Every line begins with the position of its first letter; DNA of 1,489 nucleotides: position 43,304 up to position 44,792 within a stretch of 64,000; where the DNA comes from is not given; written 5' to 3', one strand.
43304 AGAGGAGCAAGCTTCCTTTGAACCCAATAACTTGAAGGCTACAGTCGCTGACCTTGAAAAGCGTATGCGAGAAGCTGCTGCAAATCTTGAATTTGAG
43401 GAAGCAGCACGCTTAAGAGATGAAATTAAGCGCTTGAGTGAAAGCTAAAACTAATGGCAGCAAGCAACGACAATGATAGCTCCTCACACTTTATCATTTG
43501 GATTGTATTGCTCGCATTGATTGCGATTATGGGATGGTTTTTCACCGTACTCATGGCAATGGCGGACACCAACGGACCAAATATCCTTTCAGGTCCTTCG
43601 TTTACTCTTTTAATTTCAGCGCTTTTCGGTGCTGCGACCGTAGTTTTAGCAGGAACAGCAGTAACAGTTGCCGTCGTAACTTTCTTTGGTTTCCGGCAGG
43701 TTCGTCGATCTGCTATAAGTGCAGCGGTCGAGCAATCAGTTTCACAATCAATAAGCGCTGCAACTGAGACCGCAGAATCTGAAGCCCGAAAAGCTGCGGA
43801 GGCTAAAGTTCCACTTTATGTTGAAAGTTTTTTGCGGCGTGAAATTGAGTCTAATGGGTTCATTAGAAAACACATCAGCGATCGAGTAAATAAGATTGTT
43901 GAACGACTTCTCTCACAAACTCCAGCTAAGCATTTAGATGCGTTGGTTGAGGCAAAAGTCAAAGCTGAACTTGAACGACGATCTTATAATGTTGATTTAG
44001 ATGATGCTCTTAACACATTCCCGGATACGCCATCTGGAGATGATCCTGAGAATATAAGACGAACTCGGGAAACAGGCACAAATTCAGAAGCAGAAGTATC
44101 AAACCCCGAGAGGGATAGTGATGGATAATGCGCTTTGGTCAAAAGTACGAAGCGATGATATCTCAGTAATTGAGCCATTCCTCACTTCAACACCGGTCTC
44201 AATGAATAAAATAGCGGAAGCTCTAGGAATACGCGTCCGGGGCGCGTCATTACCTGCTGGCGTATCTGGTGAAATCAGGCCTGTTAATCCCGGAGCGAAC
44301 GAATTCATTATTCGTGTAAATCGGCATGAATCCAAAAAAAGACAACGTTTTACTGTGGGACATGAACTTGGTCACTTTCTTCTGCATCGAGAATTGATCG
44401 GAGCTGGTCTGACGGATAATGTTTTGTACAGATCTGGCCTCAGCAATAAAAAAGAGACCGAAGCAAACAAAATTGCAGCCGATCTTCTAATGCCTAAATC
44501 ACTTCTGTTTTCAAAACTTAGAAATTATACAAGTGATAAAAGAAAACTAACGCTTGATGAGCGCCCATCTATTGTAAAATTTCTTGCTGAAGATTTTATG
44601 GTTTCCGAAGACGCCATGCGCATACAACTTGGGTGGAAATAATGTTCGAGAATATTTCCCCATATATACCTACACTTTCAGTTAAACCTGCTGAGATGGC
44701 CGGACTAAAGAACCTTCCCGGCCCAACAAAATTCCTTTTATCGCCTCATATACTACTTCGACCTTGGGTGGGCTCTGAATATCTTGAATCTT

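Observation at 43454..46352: Candidate defence or DNA-damage module: 2TM protein, stand-alone IrrE/ImmA peptidase, Beta protein, convergent sce7726-like nuclease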

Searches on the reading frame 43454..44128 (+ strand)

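Call 3: search_protein_families(library=pfam, proteins=[window:43454-44128:+], max_evalue=0.1)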
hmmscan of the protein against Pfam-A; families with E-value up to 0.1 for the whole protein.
window:43454-44128:+ (224 aa): 2 families
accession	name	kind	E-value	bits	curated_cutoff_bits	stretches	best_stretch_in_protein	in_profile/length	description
PF13858.11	DUF4199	-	0.0047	17.8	32.3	1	15-114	28-125/165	Protein of unknown function (DUF4199)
PF13903.11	Claudin_2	-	0.072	13.3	29.1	1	12-98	89-167/192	PMP-22/EMP/MP20/Claudin tight junction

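Call 4: search_protein_families(library=padloc, proteins=[window:43454-44128:+], max_evalue=0.1)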
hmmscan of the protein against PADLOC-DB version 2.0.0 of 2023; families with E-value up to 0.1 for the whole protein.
window:43454-44128:+ (224 aa): 1 family
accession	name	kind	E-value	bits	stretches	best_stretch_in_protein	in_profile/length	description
PDLC03842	LeoB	-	0.049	10.5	1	47-117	452-519/568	-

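Call 5: search_protein_families(library=ncbifam, proteins=[window:43454-44128:+], max_evalue=0.1)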
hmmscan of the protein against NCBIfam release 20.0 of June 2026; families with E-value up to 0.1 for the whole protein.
window:43454-44128:+ (224 aa): 2 families
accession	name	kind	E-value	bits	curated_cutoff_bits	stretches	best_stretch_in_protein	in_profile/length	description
TIGR00394.1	lac_pts_IIC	equivalog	0.034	13.4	614.4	1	22-88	338-406/412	lactose-specific PTS transporter subunit EIIC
TIGR01399.1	hrcV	equivalog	0.046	12.1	692.25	1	49-183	277-405/677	type III secretion system export apparatus subunit SctV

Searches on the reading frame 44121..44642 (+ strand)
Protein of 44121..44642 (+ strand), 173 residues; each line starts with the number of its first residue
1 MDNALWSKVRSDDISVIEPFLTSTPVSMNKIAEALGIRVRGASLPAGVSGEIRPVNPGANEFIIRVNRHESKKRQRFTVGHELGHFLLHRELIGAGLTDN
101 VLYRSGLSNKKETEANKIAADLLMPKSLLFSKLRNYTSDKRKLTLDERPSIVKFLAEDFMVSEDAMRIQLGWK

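Call 3: search_protein_families(library=pfam, proteins=[window:44121-44642:+], max_evalue=0.1)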
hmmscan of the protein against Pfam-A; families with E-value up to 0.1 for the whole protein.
window:44121-44642:+ (173 aa): 1 family
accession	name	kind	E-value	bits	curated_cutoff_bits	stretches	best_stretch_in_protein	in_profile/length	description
PF06114.19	Peptidase_M78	-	7e-17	61.8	22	1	32-169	1-121/123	IrrE N-terminal-like domain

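Call 4: search_protein_families(library=padloc, proteins=[window:44121-44642:+], max_evalue=0.1)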
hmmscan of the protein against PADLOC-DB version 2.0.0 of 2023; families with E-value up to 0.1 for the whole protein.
window:44121-44642:+ (173 aa): 17 families
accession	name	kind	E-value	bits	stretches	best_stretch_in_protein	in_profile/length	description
PDLC04141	capP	-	6.3e-28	95.9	1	23-168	19-148/242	capP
PDLC03954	RmrA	-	3.9e-12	43.8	1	26-133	159-261/380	-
PDLC03945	RmrA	-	3.7e-11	40.8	1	61-167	194-287/394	-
PDLC03943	RmrA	-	8.3e-11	39.6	1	27-138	146-243/370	-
PDLC03944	RmrA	-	3.7e-10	37.4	1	60-137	184-256/384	-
PDLC04776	PDC-M69B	-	4e-10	37.8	1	60-147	66-152/272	-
PDLC03949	RmrA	-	8.8e-10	36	1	66-136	180-238/363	-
PDLC03952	RmrA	-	1.1e-09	35.6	1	59-130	204-270/395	-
PDLC03947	RmrA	-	1.5e-09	35.2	1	61-129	194-257/383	-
PDLC03953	RmrA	-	3.5e-08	31.1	1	70-130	203-250/373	-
PDLC03948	RmrA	-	9.9e-08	29.3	1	63-132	195-259/397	-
PDLC03951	RmrA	-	3e-07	27.7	1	64-139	194-262/400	-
PDLC03946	RmrA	-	2.1e-06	24.7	1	64-140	179-244/357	-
PDLC03950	RmrA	-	3e-06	24.5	1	63-128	184-243/369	-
PDLC03955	RmrA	-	1.2e-05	22.7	1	58-134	197-261/371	-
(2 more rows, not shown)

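Call 5: search_protein_families(library=ncbifam, proteins=[window:44121-44642:+], max_evalue=0.1)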
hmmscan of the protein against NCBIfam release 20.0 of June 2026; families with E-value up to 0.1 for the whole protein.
window:44121-44642:+ (173 aa): 1 family
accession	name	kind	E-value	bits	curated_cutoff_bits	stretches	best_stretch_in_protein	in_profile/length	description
NF052239.1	antitox_spr1629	equivalog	3.4e-10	39.6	335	1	61-166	194-286/377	spr1629 family repressor/antitoxin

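Call 80: search_solved_structures(query=window:44121-44642:+, max_evalue=0.01, show_alignments=1)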
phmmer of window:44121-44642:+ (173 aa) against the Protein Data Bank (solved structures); distinct sequences matched with E-value up to 0.01: 2.
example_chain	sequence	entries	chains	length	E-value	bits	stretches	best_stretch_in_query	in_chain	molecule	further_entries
3dte_A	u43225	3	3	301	0.0031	20.8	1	61-143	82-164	IrrE protein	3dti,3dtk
8slm_A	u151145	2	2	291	0.0032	20.7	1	62-143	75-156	Zn dependent hydrolase fused to HTH domain, IrrE ortholog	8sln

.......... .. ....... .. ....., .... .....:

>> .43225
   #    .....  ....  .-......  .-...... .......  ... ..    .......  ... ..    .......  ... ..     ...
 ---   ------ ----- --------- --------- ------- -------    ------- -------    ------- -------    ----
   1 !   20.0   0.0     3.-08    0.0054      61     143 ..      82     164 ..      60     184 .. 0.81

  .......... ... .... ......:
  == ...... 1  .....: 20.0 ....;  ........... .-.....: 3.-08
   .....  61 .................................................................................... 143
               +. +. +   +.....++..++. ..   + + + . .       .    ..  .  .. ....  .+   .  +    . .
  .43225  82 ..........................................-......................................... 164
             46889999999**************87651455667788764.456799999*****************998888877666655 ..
